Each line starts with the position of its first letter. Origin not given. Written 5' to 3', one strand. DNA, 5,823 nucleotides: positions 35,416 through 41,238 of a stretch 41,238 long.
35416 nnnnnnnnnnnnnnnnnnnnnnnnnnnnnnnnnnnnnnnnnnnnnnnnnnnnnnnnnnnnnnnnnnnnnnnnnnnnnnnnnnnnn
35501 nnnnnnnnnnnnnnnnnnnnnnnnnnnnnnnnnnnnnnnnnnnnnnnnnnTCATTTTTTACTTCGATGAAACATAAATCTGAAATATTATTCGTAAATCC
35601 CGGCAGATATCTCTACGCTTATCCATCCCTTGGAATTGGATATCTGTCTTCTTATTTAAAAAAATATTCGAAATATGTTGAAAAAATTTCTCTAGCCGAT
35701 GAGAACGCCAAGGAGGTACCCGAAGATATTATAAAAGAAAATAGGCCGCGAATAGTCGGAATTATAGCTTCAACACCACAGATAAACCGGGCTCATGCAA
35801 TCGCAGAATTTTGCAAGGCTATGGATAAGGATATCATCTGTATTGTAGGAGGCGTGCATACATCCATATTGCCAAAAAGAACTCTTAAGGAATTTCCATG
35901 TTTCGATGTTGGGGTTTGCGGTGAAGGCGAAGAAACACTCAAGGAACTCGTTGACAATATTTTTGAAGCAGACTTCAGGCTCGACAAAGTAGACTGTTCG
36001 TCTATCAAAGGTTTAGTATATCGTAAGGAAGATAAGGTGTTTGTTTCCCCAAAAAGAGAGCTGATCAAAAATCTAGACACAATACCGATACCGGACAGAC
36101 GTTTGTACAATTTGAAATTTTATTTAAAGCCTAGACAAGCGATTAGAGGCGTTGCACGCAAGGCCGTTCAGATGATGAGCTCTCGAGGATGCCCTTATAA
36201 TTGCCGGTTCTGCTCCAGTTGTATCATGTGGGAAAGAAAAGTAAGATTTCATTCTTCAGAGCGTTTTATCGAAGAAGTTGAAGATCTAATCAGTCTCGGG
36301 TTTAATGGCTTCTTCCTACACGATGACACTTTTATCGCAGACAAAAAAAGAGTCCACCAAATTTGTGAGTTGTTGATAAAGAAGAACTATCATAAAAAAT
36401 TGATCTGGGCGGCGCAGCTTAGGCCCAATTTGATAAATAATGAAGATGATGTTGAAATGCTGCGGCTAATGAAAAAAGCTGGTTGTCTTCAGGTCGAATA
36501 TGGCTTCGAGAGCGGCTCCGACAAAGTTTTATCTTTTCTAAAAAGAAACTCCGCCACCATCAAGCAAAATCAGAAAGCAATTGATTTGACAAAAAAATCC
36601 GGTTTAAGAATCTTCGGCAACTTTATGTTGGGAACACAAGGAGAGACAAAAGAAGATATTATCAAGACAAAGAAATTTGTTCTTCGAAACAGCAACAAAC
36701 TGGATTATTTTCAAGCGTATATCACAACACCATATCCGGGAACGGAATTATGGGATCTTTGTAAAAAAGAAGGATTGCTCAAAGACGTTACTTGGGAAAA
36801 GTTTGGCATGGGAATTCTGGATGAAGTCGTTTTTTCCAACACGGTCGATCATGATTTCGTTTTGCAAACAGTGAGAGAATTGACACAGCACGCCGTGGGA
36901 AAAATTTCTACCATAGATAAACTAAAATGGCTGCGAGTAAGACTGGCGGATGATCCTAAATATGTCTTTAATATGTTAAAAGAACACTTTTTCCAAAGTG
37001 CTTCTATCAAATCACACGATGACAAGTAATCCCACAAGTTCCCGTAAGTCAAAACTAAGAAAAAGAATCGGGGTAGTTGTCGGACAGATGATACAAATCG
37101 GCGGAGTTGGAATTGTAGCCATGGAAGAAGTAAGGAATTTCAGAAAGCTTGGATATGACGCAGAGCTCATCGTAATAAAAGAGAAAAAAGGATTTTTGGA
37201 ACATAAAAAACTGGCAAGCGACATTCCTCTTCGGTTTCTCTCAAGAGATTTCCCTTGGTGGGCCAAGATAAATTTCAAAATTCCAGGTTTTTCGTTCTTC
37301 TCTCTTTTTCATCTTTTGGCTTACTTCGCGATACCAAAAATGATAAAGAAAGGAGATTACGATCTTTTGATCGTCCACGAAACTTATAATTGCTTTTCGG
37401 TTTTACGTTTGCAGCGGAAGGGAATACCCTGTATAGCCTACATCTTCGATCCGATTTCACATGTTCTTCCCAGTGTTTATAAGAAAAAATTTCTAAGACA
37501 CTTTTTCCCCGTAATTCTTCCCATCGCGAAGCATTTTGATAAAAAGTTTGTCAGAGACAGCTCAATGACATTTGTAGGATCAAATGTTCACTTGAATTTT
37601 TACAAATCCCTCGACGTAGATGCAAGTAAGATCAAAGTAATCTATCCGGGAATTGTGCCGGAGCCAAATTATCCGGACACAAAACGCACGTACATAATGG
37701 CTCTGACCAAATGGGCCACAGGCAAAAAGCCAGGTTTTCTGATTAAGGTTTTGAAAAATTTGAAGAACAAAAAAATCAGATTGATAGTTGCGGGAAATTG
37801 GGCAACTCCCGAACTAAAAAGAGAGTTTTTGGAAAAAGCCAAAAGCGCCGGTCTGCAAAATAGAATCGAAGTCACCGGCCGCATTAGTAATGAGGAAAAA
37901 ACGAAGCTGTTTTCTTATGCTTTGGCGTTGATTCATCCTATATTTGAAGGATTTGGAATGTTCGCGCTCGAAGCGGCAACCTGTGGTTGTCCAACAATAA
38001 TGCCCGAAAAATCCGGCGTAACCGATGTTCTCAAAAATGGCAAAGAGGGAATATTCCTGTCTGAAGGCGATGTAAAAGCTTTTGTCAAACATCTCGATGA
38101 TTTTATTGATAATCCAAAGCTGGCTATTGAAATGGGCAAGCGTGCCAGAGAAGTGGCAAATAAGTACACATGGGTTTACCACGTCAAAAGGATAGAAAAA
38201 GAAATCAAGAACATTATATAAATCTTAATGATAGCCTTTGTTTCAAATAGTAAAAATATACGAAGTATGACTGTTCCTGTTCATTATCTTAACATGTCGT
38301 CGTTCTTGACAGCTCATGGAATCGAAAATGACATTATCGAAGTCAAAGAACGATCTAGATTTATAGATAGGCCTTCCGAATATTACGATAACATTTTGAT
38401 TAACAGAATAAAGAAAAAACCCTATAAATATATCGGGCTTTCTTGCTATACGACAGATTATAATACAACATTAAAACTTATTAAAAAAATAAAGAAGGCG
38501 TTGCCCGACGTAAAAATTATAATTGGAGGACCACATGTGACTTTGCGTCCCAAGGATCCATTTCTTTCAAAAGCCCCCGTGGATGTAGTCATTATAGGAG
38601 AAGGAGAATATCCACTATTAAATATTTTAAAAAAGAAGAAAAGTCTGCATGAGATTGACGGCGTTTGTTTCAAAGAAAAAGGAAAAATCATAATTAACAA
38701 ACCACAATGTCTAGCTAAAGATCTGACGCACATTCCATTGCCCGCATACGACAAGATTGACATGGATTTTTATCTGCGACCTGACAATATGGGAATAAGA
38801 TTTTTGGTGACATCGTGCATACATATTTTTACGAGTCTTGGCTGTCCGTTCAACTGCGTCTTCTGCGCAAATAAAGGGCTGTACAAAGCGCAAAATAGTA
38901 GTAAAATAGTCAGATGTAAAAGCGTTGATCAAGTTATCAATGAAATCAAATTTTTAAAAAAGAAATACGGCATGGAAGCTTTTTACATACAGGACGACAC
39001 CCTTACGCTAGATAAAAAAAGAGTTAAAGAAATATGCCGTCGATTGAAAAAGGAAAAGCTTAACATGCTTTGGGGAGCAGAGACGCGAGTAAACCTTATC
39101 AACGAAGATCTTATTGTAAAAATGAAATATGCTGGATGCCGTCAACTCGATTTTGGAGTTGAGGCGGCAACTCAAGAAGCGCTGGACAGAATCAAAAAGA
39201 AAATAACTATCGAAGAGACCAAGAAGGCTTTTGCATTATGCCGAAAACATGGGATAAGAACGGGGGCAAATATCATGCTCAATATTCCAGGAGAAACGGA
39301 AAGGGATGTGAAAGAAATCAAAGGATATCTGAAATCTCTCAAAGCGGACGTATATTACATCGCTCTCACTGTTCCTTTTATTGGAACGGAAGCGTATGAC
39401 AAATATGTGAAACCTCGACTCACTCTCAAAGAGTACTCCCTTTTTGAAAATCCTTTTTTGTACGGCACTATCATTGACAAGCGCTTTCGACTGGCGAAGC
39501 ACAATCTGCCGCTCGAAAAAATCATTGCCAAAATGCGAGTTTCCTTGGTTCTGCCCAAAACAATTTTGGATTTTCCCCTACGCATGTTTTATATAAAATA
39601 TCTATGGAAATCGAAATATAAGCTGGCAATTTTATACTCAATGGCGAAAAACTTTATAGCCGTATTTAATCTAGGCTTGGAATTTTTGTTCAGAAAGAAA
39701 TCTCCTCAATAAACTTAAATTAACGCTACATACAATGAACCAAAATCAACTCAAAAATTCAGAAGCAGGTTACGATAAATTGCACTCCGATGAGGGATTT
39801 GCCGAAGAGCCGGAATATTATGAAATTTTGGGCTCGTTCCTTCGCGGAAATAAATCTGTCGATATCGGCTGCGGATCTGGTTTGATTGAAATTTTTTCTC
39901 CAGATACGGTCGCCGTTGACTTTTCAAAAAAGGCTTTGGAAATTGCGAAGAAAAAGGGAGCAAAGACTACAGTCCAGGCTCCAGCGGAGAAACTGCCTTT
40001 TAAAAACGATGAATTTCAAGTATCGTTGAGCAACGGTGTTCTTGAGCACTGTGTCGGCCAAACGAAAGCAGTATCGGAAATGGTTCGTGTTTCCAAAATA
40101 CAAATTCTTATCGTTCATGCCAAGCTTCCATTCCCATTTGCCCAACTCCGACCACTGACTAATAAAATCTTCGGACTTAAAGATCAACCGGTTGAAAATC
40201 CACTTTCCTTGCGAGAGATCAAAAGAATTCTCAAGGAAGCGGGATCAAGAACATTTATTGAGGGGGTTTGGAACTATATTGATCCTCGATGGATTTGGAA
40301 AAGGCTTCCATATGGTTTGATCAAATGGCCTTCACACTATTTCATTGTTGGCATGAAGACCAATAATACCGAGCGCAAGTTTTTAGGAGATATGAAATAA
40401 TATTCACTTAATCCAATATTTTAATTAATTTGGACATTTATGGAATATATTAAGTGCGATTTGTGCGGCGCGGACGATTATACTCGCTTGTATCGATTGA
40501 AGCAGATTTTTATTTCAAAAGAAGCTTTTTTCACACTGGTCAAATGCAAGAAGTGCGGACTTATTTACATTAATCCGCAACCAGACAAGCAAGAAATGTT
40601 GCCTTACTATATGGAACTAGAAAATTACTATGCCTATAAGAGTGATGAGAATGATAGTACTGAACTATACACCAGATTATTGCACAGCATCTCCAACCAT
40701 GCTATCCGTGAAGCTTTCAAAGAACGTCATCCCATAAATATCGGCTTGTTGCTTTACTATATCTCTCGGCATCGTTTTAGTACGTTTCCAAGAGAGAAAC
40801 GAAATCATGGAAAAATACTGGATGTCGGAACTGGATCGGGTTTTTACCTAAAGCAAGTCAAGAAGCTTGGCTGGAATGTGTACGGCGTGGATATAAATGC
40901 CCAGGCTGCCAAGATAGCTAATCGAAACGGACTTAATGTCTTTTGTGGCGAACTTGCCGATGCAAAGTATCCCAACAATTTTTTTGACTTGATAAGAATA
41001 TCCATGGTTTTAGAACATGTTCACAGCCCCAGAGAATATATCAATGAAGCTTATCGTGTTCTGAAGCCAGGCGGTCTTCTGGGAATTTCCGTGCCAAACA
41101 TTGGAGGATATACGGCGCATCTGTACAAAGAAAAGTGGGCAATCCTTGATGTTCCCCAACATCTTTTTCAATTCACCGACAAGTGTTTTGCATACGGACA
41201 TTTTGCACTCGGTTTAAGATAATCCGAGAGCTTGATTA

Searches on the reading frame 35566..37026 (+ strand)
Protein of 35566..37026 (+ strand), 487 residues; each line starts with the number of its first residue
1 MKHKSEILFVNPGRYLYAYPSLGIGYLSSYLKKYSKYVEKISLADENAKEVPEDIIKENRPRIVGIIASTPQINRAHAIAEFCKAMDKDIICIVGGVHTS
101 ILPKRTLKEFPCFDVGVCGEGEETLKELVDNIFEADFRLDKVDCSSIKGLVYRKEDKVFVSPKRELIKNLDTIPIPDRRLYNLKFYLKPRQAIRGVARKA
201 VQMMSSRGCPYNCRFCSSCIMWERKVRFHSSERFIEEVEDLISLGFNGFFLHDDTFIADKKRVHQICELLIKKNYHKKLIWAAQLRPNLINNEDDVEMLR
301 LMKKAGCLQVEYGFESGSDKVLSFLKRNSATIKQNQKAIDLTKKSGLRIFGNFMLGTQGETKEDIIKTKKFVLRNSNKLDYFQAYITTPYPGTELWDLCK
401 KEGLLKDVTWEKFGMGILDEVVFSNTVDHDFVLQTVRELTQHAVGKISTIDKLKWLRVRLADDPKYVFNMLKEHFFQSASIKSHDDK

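Call 6: search_protein_families(library=pfam, proteins=[window:35566-37026:+], max_evalue=0.01)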
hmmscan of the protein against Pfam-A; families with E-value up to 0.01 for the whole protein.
window:35566-37026:+ (487 aa): 2 families
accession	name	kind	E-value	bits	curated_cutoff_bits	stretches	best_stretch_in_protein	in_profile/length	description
PF04055.27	Radical_SAM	-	1e-19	71.8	29.5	1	205-372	3-166/166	Radical SAM superfamily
PF02310.24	B12-binding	-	8.6e-16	58.3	32.1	1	17-128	10-120/121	B12 binding domain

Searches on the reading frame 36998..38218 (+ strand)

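Call 6: search_protein_families(library=pfam, proteins=[window:36998-38218:+], max_evalue=0.01)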
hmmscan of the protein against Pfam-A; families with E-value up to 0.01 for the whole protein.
window:36998-38218:+ (407 aa): 6 families
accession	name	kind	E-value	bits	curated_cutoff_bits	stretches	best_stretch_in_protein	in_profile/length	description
PF00534.26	Glycos_transf_1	-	1e-27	97.2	26.4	1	229-385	14-171/172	Glycosyl transferases group 1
PF13692.12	Glyco_trans_1_4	-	4.3e-19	69.6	27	1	243-372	15-142/142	Glycosyl transferases group 1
PF13439.12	Glyco_transf_4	-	2.5e-13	50.9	28.5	1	34-221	1-168/170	Glycosyltransferase Family 4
PF13524.12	Glyco_trans_1_2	-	1.9e-10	41.3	25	1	250-399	7-142/144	Glycosyl transferase-like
PF20706.3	GT4-conflict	-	1.1e-08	34.9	26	1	240-396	209-382/385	Family 4 Glycosyltransferase in conflict systems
PF13579.12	Glyco_trans_4_4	-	0.00016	22.5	29.7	1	35-218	1-158/158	Glycosyl transferase 4-like domain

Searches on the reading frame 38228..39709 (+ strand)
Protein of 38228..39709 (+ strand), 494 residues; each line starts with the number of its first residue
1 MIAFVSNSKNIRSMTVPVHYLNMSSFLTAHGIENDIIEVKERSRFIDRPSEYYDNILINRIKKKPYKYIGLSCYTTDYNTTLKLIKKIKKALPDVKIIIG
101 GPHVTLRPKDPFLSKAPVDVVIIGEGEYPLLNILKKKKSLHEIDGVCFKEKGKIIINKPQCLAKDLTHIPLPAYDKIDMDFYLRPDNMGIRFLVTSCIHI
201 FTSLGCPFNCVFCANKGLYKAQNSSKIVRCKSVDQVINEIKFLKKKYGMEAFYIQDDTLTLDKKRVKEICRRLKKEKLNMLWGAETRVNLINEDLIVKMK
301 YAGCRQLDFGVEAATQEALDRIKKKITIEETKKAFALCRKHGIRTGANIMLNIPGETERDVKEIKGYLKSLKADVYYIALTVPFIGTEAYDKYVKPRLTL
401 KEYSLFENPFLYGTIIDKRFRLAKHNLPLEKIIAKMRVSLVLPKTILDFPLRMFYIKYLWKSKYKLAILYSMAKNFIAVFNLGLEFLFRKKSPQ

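Call 6: search_protein_families(library=pfam, proteins=[window:38228-39709:+], max_evalue=0.01)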
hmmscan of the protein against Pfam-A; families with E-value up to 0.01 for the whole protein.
window:38228-39709:+ (494 aa): 2 families
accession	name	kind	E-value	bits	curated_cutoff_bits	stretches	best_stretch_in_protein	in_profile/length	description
PF04055.27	Radical_SAM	-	1.4e-24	87.6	29.5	1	202-364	3-162/166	Radical SAM superfamily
PF02310.24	B12-binding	-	3.1e-16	59.7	32.1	1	26-132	23-119/121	B12 binding domain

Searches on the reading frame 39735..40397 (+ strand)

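Call 59: search_protein_families(library=pfam, proteins=[window:39735-40397:+], max_evalue=1)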
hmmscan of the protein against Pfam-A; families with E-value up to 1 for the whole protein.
window:39735-40397:+ (221 aa): 10 families
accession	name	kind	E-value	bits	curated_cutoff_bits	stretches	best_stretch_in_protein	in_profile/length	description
PF08241.18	Methyltransf_11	-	3.1e-15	57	21.2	1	42-121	1-88/95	Methyltransferase domain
PF13649.12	Methyltransf_25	-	2e-10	41.6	27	1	42-121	2-94/97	Methyltransferase domain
PF13847.12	Methyltransf_31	-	4.1e-08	33.5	27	1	38-129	4-110/145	Methyltransferase domain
PF01209.24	Ubie_methyltran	-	6.6e-05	22.8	20.1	1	36-122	46-145/233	ubiE/COQ5 methyltransferase family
PF13489.12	Methyltransf_23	-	0.00016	21.9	27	1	35-170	20-158/164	Methyltransferase domain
PF08242.18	Methyltransf_12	-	0.00025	22.2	30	1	42-117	1-89/98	Methyltransferase domain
PF04166.17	PdxA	-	0.017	15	27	1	59-132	61-133/286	Pyridoxal phosphate biosynthetic protein PdxA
PF01808.24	AICARFT_IMPCHas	-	0.036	14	25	1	32-105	168-240/311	AICARFT/IMPCHase bienzyme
PF05175.20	MTS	-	0.048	13.7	23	1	38-81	32-81/170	Methyltransferase small domain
PF06325.19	PrmA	-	0.087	12.7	22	1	38-82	162-211/296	Ribosomal protein L11 methyltransferase (PrmA)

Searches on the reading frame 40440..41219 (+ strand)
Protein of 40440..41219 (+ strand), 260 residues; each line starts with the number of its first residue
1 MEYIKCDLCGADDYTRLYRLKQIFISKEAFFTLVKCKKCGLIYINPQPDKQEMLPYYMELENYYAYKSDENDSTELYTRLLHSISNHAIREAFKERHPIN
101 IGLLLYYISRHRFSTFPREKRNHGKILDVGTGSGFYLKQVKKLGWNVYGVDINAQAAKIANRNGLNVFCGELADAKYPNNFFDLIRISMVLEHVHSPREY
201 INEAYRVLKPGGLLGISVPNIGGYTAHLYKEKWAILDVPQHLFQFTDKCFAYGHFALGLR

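Call 59: search_protein_families(library=pfam, proteins=[window:40440-41219:+], max_evalue=1)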
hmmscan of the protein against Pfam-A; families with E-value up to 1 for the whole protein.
window:40440-41219:+ (260 aa): 22 families
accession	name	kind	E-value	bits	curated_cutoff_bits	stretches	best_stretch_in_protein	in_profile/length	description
PF13489.12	Methyltransf_23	-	3.3e-22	79.4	27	1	114-244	14-144/164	Methyltransferase domain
PF08241.18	Methyltransf_11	-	4.5e-21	75.7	21.2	1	127-214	1-93/95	Methyltransferase domain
PF13649.12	Methyltransf_25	-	2.1e-16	60.8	27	1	126-212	1-97/97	Methyltransferase domain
PF08242.18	Methyltransf_12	-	2.4e-13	51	30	1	127-214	1-98/98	Methyltransferase domain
PF13847.12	Methyltransf_31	-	7.1e-12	45.7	27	1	122-220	3-113/145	Methyltransferase domain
PF07021.18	MetW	-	8e-08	32.6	21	1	122-226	13-117/193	Methionine biosynthesis protein MetW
PF01209.24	Ubie_methyltran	-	8.6e-06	25.7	20.1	1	121-214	46-149/233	ubiE/COQ5 methyltransferase family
PF01555.25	N6_N4_Mtase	-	0.00011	22.6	26.7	1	124-161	183-220/221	DNA methylase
PF06325.19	PrmA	-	0.00022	21.2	22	1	121-217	160-259/296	Ribosomal protein L11 methyltransferase (PrmA)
PF05175.20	MTS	-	0.0058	16.7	23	1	119-163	30-74/170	Methyltransferase small domain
PF03141.22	Methyltransf_29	-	0.0076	15.3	23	1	125-232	120-233/506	Putative S-adenosyl-L-methionine-dependent methyltransferase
PF24292.1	DUF7479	-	0.011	16.2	27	1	5-61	4-58/60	Domain of unknown function (DUF7479)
PF00107.32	ADH_zinc_N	-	0.014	15.8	31.8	1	141-214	11-85/129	Zinc-binding dehydrogenase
PF05219.18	DREV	-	0.023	14.3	26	1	73-212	36-182/265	DREV methyltransferase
PF02475.24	TRM5-TYW2_MTfase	-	0.025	15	28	1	122-213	36-132/164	TRM5/TYW2 methyltransferase domain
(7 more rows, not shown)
